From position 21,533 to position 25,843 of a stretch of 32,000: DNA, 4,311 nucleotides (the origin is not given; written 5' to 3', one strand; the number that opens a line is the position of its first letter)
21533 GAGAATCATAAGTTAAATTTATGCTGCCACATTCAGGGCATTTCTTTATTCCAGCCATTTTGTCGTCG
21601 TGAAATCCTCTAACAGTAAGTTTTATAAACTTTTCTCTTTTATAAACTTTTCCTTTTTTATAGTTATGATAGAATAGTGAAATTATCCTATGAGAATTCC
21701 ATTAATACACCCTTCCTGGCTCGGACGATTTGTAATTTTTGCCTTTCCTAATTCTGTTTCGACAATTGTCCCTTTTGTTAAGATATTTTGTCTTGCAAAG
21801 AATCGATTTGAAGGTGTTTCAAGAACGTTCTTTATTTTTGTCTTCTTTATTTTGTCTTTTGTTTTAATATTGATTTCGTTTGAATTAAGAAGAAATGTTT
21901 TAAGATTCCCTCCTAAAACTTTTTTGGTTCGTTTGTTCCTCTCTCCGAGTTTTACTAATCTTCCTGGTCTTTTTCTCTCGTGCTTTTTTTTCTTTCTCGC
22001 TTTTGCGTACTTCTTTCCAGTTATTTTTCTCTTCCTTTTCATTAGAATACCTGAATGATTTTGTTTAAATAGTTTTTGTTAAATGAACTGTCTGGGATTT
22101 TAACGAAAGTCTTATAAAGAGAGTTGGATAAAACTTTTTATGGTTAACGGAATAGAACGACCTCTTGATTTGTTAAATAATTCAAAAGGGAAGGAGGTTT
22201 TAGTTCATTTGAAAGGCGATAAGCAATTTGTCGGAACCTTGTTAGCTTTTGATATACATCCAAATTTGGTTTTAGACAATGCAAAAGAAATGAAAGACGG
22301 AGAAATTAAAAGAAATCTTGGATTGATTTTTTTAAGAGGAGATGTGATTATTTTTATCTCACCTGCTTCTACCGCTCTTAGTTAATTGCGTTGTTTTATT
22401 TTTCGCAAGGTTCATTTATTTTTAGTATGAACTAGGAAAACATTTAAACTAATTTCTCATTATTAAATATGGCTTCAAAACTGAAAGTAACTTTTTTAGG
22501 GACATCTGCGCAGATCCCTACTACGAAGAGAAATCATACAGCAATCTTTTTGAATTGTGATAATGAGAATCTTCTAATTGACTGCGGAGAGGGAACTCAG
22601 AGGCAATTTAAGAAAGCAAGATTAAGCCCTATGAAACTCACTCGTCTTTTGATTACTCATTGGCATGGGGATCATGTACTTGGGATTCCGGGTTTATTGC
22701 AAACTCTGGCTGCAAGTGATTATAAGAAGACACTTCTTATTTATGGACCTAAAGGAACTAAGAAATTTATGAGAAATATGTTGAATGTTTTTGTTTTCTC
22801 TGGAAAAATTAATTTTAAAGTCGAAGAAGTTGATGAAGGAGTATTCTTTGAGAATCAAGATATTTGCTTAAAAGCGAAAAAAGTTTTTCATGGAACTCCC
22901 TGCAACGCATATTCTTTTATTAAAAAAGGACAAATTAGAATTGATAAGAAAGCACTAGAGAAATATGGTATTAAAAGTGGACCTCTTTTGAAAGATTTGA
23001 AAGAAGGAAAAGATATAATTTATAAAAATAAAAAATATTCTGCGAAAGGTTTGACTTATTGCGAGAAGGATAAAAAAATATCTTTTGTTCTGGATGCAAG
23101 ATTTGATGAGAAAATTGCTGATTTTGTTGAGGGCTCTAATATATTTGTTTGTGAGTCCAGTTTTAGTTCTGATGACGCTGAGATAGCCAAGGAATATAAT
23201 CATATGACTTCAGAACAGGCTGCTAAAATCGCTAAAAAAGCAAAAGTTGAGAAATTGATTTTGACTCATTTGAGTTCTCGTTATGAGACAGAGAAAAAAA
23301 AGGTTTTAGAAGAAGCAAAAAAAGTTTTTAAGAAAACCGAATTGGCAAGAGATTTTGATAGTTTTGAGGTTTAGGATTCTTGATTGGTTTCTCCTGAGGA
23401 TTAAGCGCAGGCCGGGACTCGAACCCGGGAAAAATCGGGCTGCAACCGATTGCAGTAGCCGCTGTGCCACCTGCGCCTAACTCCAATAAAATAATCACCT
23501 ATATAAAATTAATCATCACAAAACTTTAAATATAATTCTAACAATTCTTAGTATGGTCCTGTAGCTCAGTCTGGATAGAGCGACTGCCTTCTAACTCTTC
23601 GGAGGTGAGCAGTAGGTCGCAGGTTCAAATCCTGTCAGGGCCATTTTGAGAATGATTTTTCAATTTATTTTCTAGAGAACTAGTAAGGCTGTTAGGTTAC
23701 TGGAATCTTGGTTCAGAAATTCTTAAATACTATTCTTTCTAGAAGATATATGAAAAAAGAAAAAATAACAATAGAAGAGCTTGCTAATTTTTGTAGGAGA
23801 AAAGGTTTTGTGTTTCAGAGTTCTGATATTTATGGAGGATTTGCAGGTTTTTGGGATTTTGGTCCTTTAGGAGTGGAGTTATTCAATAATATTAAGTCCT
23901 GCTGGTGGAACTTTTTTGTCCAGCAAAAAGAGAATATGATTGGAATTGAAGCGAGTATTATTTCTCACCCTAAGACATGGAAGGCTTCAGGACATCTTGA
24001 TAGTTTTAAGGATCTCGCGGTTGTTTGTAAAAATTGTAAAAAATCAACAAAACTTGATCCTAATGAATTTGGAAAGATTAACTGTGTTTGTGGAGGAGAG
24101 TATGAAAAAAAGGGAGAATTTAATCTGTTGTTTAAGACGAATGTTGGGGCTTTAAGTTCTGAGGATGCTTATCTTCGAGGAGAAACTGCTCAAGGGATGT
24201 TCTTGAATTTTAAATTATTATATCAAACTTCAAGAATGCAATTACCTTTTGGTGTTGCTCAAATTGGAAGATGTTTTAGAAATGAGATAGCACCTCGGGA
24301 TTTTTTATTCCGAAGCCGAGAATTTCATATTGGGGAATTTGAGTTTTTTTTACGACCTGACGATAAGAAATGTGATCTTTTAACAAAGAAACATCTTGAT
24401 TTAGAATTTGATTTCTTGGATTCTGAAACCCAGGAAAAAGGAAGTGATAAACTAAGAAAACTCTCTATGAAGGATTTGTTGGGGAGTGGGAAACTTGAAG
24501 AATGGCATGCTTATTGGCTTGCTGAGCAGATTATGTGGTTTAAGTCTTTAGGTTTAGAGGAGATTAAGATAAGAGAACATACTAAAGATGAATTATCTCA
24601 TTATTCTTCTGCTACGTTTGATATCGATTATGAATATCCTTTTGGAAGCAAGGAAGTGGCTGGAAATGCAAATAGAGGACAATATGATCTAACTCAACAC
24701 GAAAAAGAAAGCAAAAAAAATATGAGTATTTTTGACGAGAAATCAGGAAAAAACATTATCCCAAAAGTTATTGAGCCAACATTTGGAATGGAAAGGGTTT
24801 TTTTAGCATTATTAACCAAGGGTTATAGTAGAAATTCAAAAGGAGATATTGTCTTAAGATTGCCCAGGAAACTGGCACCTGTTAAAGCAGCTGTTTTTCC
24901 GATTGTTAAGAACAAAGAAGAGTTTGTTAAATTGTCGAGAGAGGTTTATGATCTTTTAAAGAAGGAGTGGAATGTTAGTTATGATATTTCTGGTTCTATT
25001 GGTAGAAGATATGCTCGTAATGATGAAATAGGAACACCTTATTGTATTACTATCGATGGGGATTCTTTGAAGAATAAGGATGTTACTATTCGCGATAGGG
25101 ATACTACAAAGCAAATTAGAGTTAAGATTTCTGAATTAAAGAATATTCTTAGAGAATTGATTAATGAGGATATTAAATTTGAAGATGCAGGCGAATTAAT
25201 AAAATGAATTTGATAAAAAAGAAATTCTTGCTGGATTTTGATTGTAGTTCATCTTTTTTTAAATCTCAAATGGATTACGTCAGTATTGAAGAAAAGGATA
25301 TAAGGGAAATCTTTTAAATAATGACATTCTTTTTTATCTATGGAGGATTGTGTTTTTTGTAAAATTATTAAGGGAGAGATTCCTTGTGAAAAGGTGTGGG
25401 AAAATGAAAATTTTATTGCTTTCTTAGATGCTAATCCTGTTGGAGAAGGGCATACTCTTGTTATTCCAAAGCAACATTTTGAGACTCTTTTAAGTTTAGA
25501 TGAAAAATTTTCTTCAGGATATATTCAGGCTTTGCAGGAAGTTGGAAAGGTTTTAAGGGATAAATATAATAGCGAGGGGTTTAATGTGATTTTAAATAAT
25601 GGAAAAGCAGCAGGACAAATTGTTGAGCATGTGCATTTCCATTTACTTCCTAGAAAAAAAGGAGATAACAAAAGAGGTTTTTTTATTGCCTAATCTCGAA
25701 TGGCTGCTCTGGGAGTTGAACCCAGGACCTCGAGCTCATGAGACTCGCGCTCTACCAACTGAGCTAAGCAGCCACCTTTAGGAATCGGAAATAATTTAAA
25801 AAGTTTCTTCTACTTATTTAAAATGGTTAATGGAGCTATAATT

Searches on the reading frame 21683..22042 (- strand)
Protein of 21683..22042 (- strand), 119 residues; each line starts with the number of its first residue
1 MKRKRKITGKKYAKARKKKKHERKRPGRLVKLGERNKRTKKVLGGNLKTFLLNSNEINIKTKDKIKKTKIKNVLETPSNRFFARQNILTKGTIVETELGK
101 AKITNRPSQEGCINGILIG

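Call 66: search_protein_families(library=pfam, proteins=[window:21683-22042:-], max_evalue=0.001)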
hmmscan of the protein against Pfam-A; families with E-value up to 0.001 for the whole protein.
window:21683-22042:- (119 aa): 1 family
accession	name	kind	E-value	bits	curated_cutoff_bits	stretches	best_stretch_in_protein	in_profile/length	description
PF01201.27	Ribosomal_S8e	-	6.3e-29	101.3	30.2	1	2-118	4-133/133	Ribosomal protein S8e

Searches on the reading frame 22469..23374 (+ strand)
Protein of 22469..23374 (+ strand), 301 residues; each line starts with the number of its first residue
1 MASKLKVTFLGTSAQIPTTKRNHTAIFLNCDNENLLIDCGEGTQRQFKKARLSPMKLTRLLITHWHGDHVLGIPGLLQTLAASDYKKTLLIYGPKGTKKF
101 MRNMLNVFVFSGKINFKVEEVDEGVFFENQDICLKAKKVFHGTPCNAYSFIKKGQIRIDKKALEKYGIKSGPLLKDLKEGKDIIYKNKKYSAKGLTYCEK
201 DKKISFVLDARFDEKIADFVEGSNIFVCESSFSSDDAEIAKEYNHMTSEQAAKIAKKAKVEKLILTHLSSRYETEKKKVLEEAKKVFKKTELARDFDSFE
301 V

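Call 66: search_protein_families(library=pfam, proteins=[window:22469-23374:+], max_evalue=0.001)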
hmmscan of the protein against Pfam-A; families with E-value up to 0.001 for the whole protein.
window:22469-23374:+ (301 aa): 4 families
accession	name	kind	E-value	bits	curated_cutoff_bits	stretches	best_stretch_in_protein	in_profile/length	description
PF12706.13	Lactamase_B_2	-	8.8e-15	55.3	27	2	34-143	2-114/200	Beta-lactamase superfamily domain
PF00753.33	Lactamase_B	-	1.8e-12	48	22.7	1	21-107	4-94/196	Metallo-beta-lactamase superfamily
PF13691.12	Lactamase_B_4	-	8.2e-07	29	27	1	17-70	6-61/63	tRNase Z endonuclease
PF23023.1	Anti-Pycsar_Apyc1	-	1.3e-05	25.2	50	1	5-91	3-87/250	Anti-Pycsar protein Apyc1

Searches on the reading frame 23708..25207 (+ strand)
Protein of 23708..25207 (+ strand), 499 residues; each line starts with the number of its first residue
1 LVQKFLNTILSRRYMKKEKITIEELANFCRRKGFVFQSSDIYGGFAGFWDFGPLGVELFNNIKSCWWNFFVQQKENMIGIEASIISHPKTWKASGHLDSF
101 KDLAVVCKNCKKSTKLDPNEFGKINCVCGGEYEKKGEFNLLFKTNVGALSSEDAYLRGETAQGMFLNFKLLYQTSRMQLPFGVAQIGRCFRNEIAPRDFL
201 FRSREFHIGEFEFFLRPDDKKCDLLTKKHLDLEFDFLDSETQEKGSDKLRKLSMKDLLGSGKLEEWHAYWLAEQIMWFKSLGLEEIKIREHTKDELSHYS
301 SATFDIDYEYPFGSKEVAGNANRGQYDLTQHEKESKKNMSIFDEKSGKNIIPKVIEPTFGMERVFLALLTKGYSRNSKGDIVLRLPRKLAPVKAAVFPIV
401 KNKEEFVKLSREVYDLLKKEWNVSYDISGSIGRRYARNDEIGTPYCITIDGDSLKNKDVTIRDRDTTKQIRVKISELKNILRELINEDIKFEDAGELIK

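Call 66: search_protein_families(library=pfam, proteins=[window:23708-25207:+], max_evalue=0.001)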
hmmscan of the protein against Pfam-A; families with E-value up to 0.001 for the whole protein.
window:23708-25207:+ (499 aa): 2 families
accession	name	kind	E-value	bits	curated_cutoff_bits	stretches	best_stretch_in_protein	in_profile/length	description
PF03129.25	HGTP_anticodon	-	5.7e-21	74.9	21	1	393-483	1-93/94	Anticodon binding domain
PF00587.30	tRNA-synt_2b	-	4.4e-08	33.8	29.3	1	152-219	9-75/179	tRNA synthetase class II core domain (G, H, P, S and T)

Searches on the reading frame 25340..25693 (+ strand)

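Call 66: search_protein_families(library=pfam, proteins=[window:25340-25693:+], max_evalue=0.001)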
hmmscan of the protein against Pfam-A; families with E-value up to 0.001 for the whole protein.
window:25340-25693:+ (117 aa): 3 families
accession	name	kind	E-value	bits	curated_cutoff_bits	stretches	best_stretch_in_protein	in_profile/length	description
PF01230.28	HIT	-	1.8e-27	96.3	21.5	1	11-107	1-97/98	HIT domain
PF11969.13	DcpS_C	-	9.7e-19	68.4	24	1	4-104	2-101/114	Scavenger mRNA decapping enzyme C-term binding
PF04677.20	CwfJ_C_1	-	0.00013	22.3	21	1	25-107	36-111/122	Protein similar to CwfJ C-terminus 1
